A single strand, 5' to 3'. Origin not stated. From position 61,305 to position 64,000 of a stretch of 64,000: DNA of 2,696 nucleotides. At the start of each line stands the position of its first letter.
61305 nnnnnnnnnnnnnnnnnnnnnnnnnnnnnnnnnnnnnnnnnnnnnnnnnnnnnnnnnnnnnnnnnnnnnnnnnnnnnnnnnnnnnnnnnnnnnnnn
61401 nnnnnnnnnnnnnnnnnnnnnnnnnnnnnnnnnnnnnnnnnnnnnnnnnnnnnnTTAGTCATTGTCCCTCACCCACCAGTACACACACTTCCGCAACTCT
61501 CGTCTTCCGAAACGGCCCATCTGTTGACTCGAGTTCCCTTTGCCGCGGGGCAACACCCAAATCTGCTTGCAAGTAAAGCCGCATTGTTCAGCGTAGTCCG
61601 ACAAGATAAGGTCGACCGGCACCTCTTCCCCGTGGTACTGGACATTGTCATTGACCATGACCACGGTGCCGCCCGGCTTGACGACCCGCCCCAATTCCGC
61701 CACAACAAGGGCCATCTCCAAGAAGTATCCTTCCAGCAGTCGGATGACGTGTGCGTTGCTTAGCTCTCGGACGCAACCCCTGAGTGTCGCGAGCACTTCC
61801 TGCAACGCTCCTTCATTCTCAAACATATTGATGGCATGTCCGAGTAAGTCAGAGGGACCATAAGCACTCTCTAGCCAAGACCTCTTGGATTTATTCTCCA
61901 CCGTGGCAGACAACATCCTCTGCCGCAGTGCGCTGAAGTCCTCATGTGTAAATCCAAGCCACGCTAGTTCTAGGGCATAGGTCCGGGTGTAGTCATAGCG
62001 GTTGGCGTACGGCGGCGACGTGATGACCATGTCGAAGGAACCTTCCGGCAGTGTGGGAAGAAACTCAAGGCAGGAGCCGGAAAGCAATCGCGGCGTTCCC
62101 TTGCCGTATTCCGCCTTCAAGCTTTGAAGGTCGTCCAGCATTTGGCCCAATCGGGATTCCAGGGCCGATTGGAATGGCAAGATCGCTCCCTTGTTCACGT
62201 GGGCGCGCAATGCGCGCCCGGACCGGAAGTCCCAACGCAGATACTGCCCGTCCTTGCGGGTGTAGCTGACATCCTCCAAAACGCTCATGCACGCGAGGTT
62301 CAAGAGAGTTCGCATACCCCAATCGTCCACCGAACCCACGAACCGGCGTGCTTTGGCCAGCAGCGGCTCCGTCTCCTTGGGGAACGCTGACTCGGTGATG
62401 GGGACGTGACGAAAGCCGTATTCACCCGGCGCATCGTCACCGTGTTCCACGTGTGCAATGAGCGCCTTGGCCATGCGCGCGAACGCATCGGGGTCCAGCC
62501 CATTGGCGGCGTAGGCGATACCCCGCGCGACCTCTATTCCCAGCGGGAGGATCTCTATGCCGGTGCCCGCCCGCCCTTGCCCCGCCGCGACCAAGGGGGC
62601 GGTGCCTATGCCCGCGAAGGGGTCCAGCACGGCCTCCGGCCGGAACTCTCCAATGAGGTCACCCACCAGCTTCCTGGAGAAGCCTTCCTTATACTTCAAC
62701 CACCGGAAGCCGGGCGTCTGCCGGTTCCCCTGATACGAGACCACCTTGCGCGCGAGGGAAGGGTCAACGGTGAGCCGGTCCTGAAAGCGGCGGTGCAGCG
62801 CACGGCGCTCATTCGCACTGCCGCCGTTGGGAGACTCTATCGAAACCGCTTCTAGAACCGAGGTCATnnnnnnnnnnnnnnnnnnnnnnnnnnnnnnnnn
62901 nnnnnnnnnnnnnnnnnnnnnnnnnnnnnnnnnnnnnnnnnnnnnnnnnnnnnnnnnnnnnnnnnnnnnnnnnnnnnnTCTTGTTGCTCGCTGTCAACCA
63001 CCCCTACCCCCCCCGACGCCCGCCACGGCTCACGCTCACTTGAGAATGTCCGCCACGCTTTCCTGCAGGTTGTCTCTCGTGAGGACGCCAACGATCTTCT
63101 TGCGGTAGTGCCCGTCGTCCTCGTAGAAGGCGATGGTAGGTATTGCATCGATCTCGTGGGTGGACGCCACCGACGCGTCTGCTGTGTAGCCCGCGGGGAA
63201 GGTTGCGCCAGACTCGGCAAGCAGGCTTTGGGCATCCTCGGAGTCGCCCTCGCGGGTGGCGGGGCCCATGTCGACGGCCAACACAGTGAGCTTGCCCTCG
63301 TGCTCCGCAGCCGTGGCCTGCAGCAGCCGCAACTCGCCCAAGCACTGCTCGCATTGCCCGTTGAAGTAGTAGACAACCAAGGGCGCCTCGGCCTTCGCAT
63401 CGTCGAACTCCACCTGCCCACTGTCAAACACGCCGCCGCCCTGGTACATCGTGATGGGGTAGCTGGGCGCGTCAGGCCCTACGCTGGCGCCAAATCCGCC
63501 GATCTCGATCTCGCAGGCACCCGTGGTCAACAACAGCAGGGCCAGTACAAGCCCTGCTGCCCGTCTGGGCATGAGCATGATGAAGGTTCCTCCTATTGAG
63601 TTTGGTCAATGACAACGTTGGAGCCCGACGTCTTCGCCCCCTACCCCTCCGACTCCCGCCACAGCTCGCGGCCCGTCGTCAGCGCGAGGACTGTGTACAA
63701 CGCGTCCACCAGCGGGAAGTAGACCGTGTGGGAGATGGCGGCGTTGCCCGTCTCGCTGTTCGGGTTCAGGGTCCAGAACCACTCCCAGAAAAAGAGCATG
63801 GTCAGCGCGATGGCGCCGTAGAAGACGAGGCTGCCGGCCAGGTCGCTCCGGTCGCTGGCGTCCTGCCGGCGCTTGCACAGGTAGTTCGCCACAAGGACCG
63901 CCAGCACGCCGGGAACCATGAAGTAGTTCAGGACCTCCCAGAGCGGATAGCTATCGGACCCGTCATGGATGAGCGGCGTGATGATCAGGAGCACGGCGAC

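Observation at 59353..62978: Low-GC methyltransferase plus PD-(D/E)xK nuclease pair followed, co-oriented, by two DUF488 genes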

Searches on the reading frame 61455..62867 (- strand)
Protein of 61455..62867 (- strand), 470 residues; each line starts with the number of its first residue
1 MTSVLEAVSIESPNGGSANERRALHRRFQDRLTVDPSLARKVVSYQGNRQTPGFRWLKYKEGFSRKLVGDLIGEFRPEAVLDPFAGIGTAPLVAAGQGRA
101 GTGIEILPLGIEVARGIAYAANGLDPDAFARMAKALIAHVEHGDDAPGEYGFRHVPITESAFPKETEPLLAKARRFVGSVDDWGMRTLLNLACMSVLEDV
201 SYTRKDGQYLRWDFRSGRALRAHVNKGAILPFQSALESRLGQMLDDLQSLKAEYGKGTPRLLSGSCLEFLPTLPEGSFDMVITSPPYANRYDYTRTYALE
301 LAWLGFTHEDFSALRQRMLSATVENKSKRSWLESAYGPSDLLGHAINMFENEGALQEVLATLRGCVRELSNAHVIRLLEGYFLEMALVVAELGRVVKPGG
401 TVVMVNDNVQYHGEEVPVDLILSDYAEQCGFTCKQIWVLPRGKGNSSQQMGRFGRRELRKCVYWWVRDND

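Call 3: search_protein_families(library=pfam, proteins=[window:61455-62867:-], max_evalue=0.1)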
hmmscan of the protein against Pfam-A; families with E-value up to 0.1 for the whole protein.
window:61455-62867:- (470 aa): 2 families
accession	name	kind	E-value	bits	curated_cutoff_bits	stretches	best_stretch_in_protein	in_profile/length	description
PF01555.25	N6_N4_Mtase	-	5.8e-07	30.1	26.7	1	63-107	166-212/221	DNA methylase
PF01170.24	UPF0020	-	0.019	15.1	22.3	0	273-297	117-141/197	RMKL-like, methyltransferase domain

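Call 4: search_protein_families(library=ncbifam, proteins=[window:61455-62867:-], max_evalue=0.1)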
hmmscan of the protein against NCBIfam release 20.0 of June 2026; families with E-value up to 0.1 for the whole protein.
window:61455-62867:- (470 aa): 4 families
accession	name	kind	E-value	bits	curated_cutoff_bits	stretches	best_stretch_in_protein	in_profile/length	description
NF010253.0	PRK13699.1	subfamily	6.8e-06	25.9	244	0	260-290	3-33/226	DNA methyltransferase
NF050803.1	DnaMtaseCcrMCaul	equivalog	8.8e-06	24.9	830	1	260-288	5-33/350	adenine-specific DNA-methyltransferase CcrM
NF008572.0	PRK11524.1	equivalog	0.00015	21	292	0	78-106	216-244/294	adenine-specific DNA-methyltransferase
TIGR00479.1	rumA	equivalog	0.096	11.5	183.55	0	78-115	295-332/432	23S rRNA (uracil(1939)-C(5))-methyltransferase RlmD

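Call 5: search_protein_families(library=padloc, proteins=[window:61455-62867:-], max_evalue=0.1)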
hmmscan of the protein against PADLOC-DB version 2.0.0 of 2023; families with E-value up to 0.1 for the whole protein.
window:61455-62867:- (470 aa): 46 families (the best 25 are shown)
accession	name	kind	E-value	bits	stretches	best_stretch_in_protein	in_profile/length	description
PDLC03224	MTase_II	-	3.9e-115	383.5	1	20-466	34-479/481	Type II methyltransferase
PDLC03306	MTase_II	-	4.3e-25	86.5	1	44-433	21-391/422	Type II methyltransferase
PDLC03389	MTase_II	-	3.3e-20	70.2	1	25-436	28-421/445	Type II methyltransferase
PDLC03353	MTase_II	-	7e-17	59.8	2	267-438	17-114/260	Type II methyltransferase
PDLC03387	MTase_II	-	3.9e-11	40.6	2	260-295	13-48/289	Type II methyltransferase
PDLC03364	MTase_II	-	2.8e-10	37.7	1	78-310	60-272/380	Type II methyltransferase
PDLC03299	MTase_II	-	4.5e-10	37.5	2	78-114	217-253/296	Type II methyltransferase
PDLC03371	MTase_II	-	1.1e-09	36.3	2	260-288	12-40/260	Type II methyltransferase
PDLC04134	mad2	-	3.1e-09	34.2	2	65-115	280-330/492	mads_2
PDLC03252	MTase_II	-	5.7e-09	33.7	2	71-115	306-350/365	Type II methyltransferase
PDLC03325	MTase_II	-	1.2e-08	32.1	2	57-115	70-130/426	Type II methyltransferase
PDLC03322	MTase_II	-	1.3e-08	32.2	1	78-432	66-401/446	Type II methyltransferase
PDLC03362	MTase_II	-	2.9e-08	31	1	276-320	260-304/438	Type II methyltransferase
PDLC03377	MTase_II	-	3.1e-08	30.6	1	277-392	317-428/504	Type II methyltransferase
PDLC03228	MTase_II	-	2.1e-07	29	2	77-110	163-197/227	Type II methyltransferase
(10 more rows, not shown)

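Call 31: search_solved_structures(query=window:61455-62867:-, max_evalue=0.01)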
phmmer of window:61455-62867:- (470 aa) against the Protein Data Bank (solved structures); distinct sequences matched with E-value up to 0.01: 4.
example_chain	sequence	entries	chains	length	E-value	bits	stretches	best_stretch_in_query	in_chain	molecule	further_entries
2zie_A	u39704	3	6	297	5.5e-08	35.1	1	74-115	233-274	Putative modification methylase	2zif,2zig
8s9n_A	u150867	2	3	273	0.00053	22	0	262-288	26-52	DNA cytosine-N4 methyltransferase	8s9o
8s9m_A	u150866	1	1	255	0.00068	21.6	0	78-106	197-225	DNA cytosine-N4 methyltransferase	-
6pbd_A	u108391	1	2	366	0.0023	19.9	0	257-288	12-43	Modification methylase CcrMI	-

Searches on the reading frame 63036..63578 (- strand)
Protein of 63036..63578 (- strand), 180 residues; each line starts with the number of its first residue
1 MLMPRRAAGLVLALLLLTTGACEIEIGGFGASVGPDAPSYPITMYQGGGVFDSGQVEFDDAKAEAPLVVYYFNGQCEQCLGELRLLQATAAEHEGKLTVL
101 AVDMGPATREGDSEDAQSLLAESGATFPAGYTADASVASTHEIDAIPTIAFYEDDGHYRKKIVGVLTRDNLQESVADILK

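Call 21: search_protein_families(library=padloc, proteins=[window:63036-63578:-], max_evalue=0.1)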
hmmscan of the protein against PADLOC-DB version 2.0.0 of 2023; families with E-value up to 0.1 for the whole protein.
window:63036-63578:- (180 aa): 0 families

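Call 60: search_protein_families(library=pfam, proteins=[window:63036-63578:-], max_evalue=0.01)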
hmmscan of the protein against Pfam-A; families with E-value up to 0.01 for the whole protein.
window:63036-63578:- (180 aa): 2 families
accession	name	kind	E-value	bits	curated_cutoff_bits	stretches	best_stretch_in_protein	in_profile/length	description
PF00085.26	Thioredoxin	-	7.9e-06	26.3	23.5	1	132-176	59-102/103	Thioredoxin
PF00578.27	AhpC-TSA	-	0.0072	16.7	26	1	52-144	14-101/124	AhpC/TSA family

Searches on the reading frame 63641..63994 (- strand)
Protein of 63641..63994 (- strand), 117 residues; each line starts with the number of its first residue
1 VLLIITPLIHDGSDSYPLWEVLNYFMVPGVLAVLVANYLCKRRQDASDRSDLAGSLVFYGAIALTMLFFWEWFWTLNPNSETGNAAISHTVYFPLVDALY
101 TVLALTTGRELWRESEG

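Call 60: search_protein_families(library=pfam, proteins=[window:63641-63994:-], max_evalue=0.01)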
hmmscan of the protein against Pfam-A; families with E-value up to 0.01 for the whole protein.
window:63641-63994:- (117 aa): 1 family
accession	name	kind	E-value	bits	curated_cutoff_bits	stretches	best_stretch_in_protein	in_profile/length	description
PF06168.16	DUF981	-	0.0079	16.6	29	1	31-114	21-94/186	Protein of unknown function (DUF981)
